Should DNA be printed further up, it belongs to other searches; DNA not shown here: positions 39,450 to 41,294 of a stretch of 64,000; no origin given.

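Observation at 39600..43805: Atypical stator-like trio: a zinc-ribbon MotA/ExbB channel and two coiled-coil-extended ExbD/TolR-like proteins, with no visible output partner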

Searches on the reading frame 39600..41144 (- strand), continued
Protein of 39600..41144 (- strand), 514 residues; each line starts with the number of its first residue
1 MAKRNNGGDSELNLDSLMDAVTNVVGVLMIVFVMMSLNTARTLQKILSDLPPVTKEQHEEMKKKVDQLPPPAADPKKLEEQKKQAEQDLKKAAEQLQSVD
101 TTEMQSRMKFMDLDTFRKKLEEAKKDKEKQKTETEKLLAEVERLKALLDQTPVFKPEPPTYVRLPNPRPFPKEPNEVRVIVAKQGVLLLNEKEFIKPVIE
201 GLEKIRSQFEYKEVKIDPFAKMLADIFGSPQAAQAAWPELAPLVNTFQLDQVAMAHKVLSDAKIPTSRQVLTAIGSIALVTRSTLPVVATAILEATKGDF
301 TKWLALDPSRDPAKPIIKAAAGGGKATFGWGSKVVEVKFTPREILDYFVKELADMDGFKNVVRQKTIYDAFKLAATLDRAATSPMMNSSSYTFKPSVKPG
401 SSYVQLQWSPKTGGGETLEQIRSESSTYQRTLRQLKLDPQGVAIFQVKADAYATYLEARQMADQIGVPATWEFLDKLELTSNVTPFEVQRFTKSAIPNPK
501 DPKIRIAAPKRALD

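Call 41: fold_search(model_id=the predicted structure, library=pdb)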
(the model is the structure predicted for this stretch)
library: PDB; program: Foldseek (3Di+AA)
matches with E <= 10: 848; with E <= 0.001: 0
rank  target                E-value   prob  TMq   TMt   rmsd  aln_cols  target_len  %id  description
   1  3oym_A                1.8e-02  0.15  0.08  0.10  19.4       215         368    9  Crystal structure of the PFV N224H mutant intasome bound to manganese (released 2010-11-17)
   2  3oyi_A                3.1e-02  0.11  0.07  0.09  19.4       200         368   10  Crystal structure of the PFV S217Q mutant intasome in complex with manganese (released 2010-11-17)
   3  3oyk_A                3.6e-02  0.11  0.07  0.09  20.9       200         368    8  Crystal structure of the PFV S217H mutant intasome bound to manganese (released 2010-11-17)
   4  4e7k_A                3.9e-02  0.12  0.07  0.10  20.1       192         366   11  PFV integrase Target Capture Complex (TCC-Mn), freeze-trapped prior to strand transfer, at 3.0 A resolution (released 2012-05-23)
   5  4bac_A                5.8e-02  0.14  0.08  0.11  21.4       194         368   10  prototype foamy virus strand transfer complexes on product DNA (released 2012-10-10)
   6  3l2q_A                5.8e-02  0.12  0.08  0.10  20.8       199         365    8  Crystal structure of the Prototype Foamy Virus (PFV) intasome in apo form (released 2010-02-09)
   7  7t9h_A                6.1e-02  0.28  0.08  0.21  12.8        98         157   16  HIV Integrase in complex with Compound-15 (released 2022-04-06)
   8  6puw_A                6.5e-02  0.25  0.08  0.14  12.1        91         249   19  Structure of HIV cleaved synaptic complex (CSC) intasome bound with magnesium and Bictegravir (BIC) (released 2020-02-12)
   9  6um8_B                8.1e-02  0.35  0.08  0.22  12.2        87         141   15  HIV Integrase in complex with Compound-14 (released 2020-03-04)
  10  3f9k_B                8.1e-02  0.18  0.08  0.16  13.4       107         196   14  Two domain fragment of HIV-2 integrase in complex with LEDGF IBD (released 2009-01-20)
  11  5frm_A                8.1e-02  0.11  0.08  0.11  19.5       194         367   12  Crystal structure of the Prototype Foamy Virus (PFV) intasome in complex with magnesium and the INSTI XZ384 (compound  (released 2016-02-17)
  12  8a22_Bk               9.1e-02  0.30  0.09  0.28  12.2        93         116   13  Structure of the mitochondrial ribosome from Polytomella magna (released 2022-11-16)
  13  6vlh_B                1.0e-01  0.38  0.09  0.26  12.2        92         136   15  HIV Integrase Core domain (IN) in complex with dimer-spanning ligand (released 2021-01-27)
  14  8t5b_A                1.0e-01  0.33  0.09  0.23  12.4        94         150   14  HIV-1 Integrase Catalytic Core Domain and C-Terminal Domain in Complex with Allosteric Integrase Inhibitor EKC-110 (released 2024-06-19)
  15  6um8_A                1.0e-01  0.20  0.08  0.20  12.2        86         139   15  HIV Integrase in complex with Compound-14 (released 2020-03-04)
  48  5by4                  2.7e-01  0.57  0.10  0.41  10.5        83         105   14  Structure and function of the Escherichia coli Tol-Pal stator protein TolR (released 2015-09-16)
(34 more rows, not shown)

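Call 46: search_protein_representatives(alignment_id=A2)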
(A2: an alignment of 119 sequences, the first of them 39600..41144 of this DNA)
Query: 119 sequences, 515 profile positions. Proteins with E-value up to 0.001 (for the whole library): 2307; up to 1e-10: 407; up to 1e-30: 121. The best 150 are listed.
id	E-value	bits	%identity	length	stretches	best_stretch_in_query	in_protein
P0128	1.3e-266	901.9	-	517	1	1-515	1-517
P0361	1.2e-219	747.0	-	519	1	1-515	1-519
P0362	4.4e-182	623.0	-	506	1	1-515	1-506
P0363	1.0e-172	592.1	-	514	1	1-515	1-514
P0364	6.3e-168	576.3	-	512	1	1-515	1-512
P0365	3.4e-167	573.9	-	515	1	1-515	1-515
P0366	1.5e-155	535.5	-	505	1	1-515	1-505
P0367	6.2e-145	500.4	-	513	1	1-515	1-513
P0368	1.1e-123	430.4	-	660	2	1-361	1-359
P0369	1.8e-111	390.1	-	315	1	1-292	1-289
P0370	1.6e-101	357.2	-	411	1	115-515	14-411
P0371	9.0e-97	341.5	-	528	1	1-515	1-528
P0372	4.6e-95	335.9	-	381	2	1-217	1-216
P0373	1.3e-91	324.5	-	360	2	1-211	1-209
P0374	5.3e-88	312.6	-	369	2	1-207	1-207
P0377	2.3e-72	261.0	-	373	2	1-201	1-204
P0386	4.2e-57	210.7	-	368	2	3-210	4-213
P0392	4.0e-55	204.1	-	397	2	1-215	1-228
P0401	6.9e-49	183.6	-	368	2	1-215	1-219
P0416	5.7e-44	167.3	-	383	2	1-213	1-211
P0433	1.5e-38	149.4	-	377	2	1-213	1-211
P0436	6.6e-38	147.3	-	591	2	1-188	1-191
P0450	7.7e-35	137.2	-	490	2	12-167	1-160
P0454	4.1e-34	134.8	-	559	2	5-189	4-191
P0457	1.8e-33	132.7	-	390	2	2-193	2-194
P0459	2.7e-33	132.1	-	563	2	1-220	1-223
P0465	9.5e-33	130.3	-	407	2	3-220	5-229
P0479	7.6e-31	124.0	-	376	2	3-223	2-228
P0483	3.2e-30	122.0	-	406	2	1-198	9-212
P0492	1.2e-29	120.0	-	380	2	1-208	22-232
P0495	1.7e-29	119.6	-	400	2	3-174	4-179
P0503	7.9e-29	117.4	-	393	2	1-205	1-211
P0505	1.1e-28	116.8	-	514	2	1-180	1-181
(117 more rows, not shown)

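Call 47: list_cluster_members(proteins=[P0371, P0372, P0377, P0386, P0401, P0436, P0459, P0450, P0479, P0505])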
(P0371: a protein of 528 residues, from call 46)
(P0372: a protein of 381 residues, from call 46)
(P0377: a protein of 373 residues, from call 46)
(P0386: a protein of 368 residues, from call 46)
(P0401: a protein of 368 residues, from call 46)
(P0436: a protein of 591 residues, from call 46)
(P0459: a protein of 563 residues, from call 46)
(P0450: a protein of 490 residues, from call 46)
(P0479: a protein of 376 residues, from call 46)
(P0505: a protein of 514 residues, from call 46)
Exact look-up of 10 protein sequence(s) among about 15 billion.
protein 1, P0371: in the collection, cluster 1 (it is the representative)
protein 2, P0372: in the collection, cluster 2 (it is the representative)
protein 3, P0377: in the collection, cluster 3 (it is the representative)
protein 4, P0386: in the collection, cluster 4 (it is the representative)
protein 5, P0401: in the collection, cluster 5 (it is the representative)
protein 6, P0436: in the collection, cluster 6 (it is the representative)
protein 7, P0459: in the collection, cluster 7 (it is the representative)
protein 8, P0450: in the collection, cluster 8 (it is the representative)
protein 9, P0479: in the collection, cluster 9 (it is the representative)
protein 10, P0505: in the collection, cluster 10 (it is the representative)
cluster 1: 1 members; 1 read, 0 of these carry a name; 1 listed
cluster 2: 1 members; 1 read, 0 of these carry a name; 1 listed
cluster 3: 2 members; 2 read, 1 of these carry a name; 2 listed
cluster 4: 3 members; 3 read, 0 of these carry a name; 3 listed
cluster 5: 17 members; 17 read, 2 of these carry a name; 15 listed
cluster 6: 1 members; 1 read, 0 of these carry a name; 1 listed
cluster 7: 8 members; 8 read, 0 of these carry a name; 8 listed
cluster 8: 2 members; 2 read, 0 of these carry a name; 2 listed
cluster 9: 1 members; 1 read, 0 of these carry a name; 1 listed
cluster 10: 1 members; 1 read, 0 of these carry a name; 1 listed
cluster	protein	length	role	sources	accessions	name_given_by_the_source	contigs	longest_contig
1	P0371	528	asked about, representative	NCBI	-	-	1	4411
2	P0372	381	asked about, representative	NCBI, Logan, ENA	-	-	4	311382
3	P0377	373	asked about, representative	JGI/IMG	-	-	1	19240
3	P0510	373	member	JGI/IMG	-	hypothetical protein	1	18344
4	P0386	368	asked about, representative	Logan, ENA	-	-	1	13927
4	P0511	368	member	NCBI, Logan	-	-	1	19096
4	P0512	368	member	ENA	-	-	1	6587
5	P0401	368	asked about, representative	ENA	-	-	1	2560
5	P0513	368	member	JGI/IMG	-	hypothetical protein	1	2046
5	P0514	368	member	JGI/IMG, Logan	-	hypothetical protein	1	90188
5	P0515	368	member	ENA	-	-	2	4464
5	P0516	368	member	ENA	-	-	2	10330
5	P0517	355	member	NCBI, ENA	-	-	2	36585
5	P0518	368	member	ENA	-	-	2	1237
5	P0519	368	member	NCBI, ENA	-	-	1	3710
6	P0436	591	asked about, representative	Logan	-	-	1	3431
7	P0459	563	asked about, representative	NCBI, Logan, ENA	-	-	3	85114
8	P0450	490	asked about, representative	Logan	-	-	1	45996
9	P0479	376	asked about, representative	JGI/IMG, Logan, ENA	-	-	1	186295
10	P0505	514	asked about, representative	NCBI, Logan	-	-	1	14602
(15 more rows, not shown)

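Call 48: search_protein_families(library=pfam, proteins=[P0371, P0372, P0377, P0386, P0401, P0436, P0459, P0450, P0479, P0505], max_evalue=0.1)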
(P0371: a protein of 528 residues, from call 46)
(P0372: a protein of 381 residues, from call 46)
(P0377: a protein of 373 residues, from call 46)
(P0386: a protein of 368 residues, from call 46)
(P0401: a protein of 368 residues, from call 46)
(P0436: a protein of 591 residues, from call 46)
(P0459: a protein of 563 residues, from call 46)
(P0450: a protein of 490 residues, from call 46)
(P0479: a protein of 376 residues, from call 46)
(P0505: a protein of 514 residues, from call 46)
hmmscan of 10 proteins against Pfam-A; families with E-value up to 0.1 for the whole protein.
P0371 (528 aa): 1 family
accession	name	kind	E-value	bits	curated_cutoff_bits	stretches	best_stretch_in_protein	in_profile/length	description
PF11932.13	DUF3450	-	0.02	14.6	32.6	1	55-151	17-113/241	Protein of unknown function (DUF3450)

P0372 (381 aa): 2 families
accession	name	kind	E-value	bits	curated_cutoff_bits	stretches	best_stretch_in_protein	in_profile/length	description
PF04791.21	LMBR1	-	0.032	13.6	31.9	1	17-149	162-311/510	LMBR1-like membrane protein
PF25802.1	WWC1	-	0.072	13.5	27.8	0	59-121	53-112/135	WWC1-like, helical hairpin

P0377 (373 aa): 2 families
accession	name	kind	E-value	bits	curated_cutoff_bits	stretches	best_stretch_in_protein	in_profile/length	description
PF06698.16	DUF1192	-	0.011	16.2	25.5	1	97-139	2-45/58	Protein of unknown function (DUF1192)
PF11932.13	DUF3450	-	0.045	13.5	32.6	1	56-146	16-107/241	Protein of unknown function (DUF3450)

P0386 (368 aa): 0 families

P0401 (368 aa): 15 families
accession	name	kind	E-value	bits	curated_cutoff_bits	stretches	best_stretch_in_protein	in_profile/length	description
PF06818.20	Fez1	-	3.3e-05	24.9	34.4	1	42-221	18-153/199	Fez1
PF12795.12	MscS_porin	-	0.00017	21.7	34.4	1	55-158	36-142/238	Mechanosensitive ion channel porin domain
PF09726.14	Macoilin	-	0.0019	17.3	32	1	81-151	380-447/671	Macoilin family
PF25764.1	KIF21A_4th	-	0.0054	16.8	33.1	1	56-148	61-154/183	KIF21A-like domain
PF00038.26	Filament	-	0.0073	16.4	40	1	36-141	33-136/313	Intermediate filament protein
PF10805.13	DUF2730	-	0.01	16.4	24.9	0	41-85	50-92/102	Protein of unknown function (DUF2730)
PF16515.11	HIP1_clath_bdg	-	0.011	16.5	28.8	0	57-148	10-99/99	Clathrin-binding domain of Huntingtin-interacting protein 1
PF04632.18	FUSC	-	0.015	14.4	30.9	1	53-153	192-295/660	Fusaric acid resistance protein family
PF13851.11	GAS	-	0.017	15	32.3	1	56-150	33-127/200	Growth-arrest specific micro-tubule binding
PF11932.13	DUF3450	-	0.017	14.8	32.6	1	51-154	11-115/241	Protein of unknown function (DUF3450)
PF04740.18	LXG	-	0.022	15.1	26.5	1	42-111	124-190/202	LXG domain of WXG superfamily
PF07889.17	DUF1664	-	0.025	15.1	34.6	0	199-236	50-87/124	Protein of unknown function (DUF1664)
PF10779.14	XhlA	-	0.029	15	34.7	1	64-108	5-49/67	Haemolysin XhlA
PF24611.2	Spectrin_Anc-1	-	0.035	14.8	33.2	1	67-130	22-85/115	Nuclear anchorage protein 1, spectrin-like repeat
PF09763.15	Sec3_CC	-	0.067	13.5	27.1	0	38-87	25-73/133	Exocyst complex component Sec3, coiled-coil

P0436 (591 aa): 1 family
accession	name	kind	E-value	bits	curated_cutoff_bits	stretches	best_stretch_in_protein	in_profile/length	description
PF14932.11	HAUS-augmin3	-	3e-05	24.1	29.4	1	38-154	49-166/260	HAUS augmin-like complex subunit 3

P0459 (563 aa): 2 families
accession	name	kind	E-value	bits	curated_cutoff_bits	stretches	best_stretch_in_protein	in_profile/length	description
PF05278.17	PEARLI-4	-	0.012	15.7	29.9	1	57-129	134-202/234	Arabidopsis phospholipase-like protein (PEARLI 4)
PF17745.6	Ydr279_N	-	0.07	13.9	25.2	0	154-189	3-38/79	Ydr279p protein triple barrel domain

P0450 (490 aa): 1 family
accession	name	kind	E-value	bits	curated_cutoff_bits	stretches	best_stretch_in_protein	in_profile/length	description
PF04791.21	LMBR1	-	0.076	12.3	31.9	0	6-124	162-239/510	LMBR1-like membrane protein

P0479 (376 aa): 4 families
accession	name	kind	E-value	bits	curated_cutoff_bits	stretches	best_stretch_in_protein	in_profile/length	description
PF24627.1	PUMA_CC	-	0.0047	17.3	30.1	0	64-131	3-70/74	PUMA coiled-coil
PF01496.24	V_ATPase_I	-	0.02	13.3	30.7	1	47-153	16-118/815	V-type ATPase 116kDa subunit family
PF19745.5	FUT8_N_cat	-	0.03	13.5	27.6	1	23-205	11-179/499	Alpha-(1,6)-fucosyltransferase N- and catalytic domains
PF17383.7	kleA_kleC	-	0.084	13.6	25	0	53-105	22-73/76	Uncharacterized KorC regulated protein A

P0505 (514 aa): 0 families

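Call 49: find_encoding_contigs(protein=P0372, flank=8000, max_places=2)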
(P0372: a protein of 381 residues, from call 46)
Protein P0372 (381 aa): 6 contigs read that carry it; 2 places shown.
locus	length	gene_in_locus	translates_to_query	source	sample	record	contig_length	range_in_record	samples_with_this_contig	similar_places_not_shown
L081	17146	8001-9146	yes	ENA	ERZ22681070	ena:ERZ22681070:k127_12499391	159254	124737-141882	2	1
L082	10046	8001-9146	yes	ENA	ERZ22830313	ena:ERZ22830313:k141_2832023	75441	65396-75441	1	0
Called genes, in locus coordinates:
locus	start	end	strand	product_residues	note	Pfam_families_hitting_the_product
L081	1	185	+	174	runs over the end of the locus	-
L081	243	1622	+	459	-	PF01522:Polysacc_deac_1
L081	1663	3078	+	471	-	PF02881:SRP54_N, PF00448:SRP54, PF01656:CbiA (weak), PF02978:SRP_SPB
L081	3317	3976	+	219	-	PF02660:G3P_acyltransf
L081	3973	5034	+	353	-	PF01210:NAD_Gly3P_dh_N, PF07479:NAD_Gly3P_dh_C, PF20618:GPD_NAD_C_bact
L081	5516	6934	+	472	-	PF01618:MotA_ExbB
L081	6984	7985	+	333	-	-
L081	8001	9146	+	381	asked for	-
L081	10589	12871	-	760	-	PF04879:Molybdop_Fe4S4, PF00384:Molybdopterin, PF01568:Molydop_binding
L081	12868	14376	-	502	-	PF12838:Fer4_7 (faint), PF00037:Fer4 (faint), PF12797:Fer4_2 (faint), PF12837:Fer4_6 (faint), PF13237:Fer4_10 (weak), PF13247:Fer4_11, PF13187:Fer4_9 (weak), PF04976:DmsC (weak)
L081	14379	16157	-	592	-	PF03460:NIR_SIR_ferr, PF01077:NIR_SIR, PF03460:NIR_SIR_ferr, PF01077:NIR_SIR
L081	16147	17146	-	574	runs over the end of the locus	PF00258:Flavodoxin_1, PF00667:FAD_binding_1, PF00175:NAD_binding_1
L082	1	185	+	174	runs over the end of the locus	-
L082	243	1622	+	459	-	PF01522:Polysacc_deac_1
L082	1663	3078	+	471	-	PF02881:SRP54_N, PF00448:SRP54, PF01656:CbiA (weak), PF02978:SRP_SPB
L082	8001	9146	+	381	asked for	-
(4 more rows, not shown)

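Call 50: find_encoding_contigs(protein=P0479, flank=8000, max_places=1)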
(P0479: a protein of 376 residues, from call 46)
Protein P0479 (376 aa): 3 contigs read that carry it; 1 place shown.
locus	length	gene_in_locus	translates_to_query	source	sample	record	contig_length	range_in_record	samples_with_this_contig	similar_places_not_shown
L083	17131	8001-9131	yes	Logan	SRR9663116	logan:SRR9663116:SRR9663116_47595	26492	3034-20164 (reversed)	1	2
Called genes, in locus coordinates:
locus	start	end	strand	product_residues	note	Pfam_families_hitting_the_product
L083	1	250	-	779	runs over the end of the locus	PF04932:Wzy_C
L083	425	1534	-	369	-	PF00953:Glycos_transf_4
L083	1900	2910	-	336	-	PF01336:tRNA_anti-codon, PF01966:HD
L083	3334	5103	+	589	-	PF00587:tRNA-synt_2b, PF04073:tRNA_edit, PF03129:HGTP_anticodon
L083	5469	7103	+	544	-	PF01618:MotA_ExbB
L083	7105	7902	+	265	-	-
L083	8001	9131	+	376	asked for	-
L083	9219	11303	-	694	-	PF02310:B12-binding, PF04055:Radical_SAM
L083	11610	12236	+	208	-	PF01209:Ubie_methyltran, PF13489:Methyltransf_23, PF13649:Methyltransf_25, PF13847:Methyltransf_31, PF08241:Methyltransf_11, PF08242:Methyltransf_12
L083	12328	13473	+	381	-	PF00884:Sulfatase (weak)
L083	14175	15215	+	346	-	PF00535:Glycos_transf_2, PF10111:Glyco_tranf_2_2, PF13641:Glyco_tranf_2_3 (weak)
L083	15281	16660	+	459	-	PF08323:Glyco_transf_5 (faint), PF13439:Glyco_transf_4, PF13477:Glyco_trans_4_2, PF13579:Glyco_trans_4_4, PF00534:Glycos_transf_1, PF13692:Glyco_trans_1_4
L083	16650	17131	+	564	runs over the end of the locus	PF01663:Phosphodiest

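Call 51: find_encoding_contigs(protein=P0459, flank=8000, max_places=1)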
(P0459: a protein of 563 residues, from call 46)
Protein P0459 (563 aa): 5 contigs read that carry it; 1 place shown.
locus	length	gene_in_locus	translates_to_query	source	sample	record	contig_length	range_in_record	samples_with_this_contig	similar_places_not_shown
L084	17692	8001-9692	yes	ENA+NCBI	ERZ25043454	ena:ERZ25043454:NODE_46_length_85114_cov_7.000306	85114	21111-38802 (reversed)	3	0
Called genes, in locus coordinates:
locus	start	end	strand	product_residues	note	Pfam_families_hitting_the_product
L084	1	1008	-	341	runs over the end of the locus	PF16697:Yop-YscD_cpl, PF00498:FHA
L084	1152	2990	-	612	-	PF00989:PAS (weak), PF13188:PAS_8 (faint), PF08448:PAS_4, PF08447:PAS_3, PF00989:PAS (weak), PF13426:PAS_9, PF07730:HisKA_3, PF02518:HATPase_c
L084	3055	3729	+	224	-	PF00072:Response_reg, PF00196:GerE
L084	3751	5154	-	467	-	PF00884:Sulfatase, PF01663:Phosphodiest, PF16347:SGSH_C (weak)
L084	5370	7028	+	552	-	-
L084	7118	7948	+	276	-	-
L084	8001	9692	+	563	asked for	-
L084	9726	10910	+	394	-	PF01839:FG-GAP (faint), PF13517:FG-GAP_3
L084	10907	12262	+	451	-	PF01011:PQQ (faint), PF13570:Beta-prop_ACSF4 (faint), PF13360:PQQ_2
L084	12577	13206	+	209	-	PF02397:Bac_transf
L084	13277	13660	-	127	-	PF00072:Response_reg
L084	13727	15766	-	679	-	PF02706:Wzz, PF01656:CbiA (faint)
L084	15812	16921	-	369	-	PF02563:Poly_export, PF10531:SLBB (weak), PF22461:SLBB_2 (weak), PF10531:SLBB, PF22461:SLBB_2, PF10531:SLBB, PF22461:SLBB_2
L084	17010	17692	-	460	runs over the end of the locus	-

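Call 52: find_encoding_contigs(protein=P0450, flank=8000, max_places=1)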
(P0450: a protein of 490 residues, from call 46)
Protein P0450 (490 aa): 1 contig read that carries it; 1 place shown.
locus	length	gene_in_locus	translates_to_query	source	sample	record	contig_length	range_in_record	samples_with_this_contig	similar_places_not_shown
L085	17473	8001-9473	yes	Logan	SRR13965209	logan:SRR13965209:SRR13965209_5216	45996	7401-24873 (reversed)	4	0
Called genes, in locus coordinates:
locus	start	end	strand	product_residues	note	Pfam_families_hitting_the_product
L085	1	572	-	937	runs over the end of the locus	PF02347:GDC-P, PF21478:GcvP2_C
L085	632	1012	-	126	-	PF01597:GCV_H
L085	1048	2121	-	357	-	PF01571:GCV_T, PF08669:GCV_T_C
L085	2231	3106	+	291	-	-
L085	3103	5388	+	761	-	PF00144:Beta-lactamase, PF07075:NamZ_N, PF20732:NamZ_C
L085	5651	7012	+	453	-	PF01618:MotA_ExbB (faint)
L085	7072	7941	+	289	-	-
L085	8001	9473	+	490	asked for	-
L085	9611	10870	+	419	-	PF00346:Complex1_49kDa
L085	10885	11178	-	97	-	-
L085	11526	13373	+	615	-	PF02985:HEAT (faint), PF13516:LRR_6 (faint), PF12799:LRR_4 (faint), PF13855:LRR_8 (faint)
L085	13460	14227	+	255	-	PF00106:adh_short, PF08659:KR, PF13561:adh_short_C2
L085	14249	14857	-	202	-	PF05724:TPMT, PF13847:Methyltransf_31 (weak), PF08241:Methyltransf_11, PF08242:Methyltransf_12, PF13649:Methyltransf_25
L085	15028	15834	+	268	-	-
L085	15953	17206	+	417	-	PF01555:N6_N4_Mtase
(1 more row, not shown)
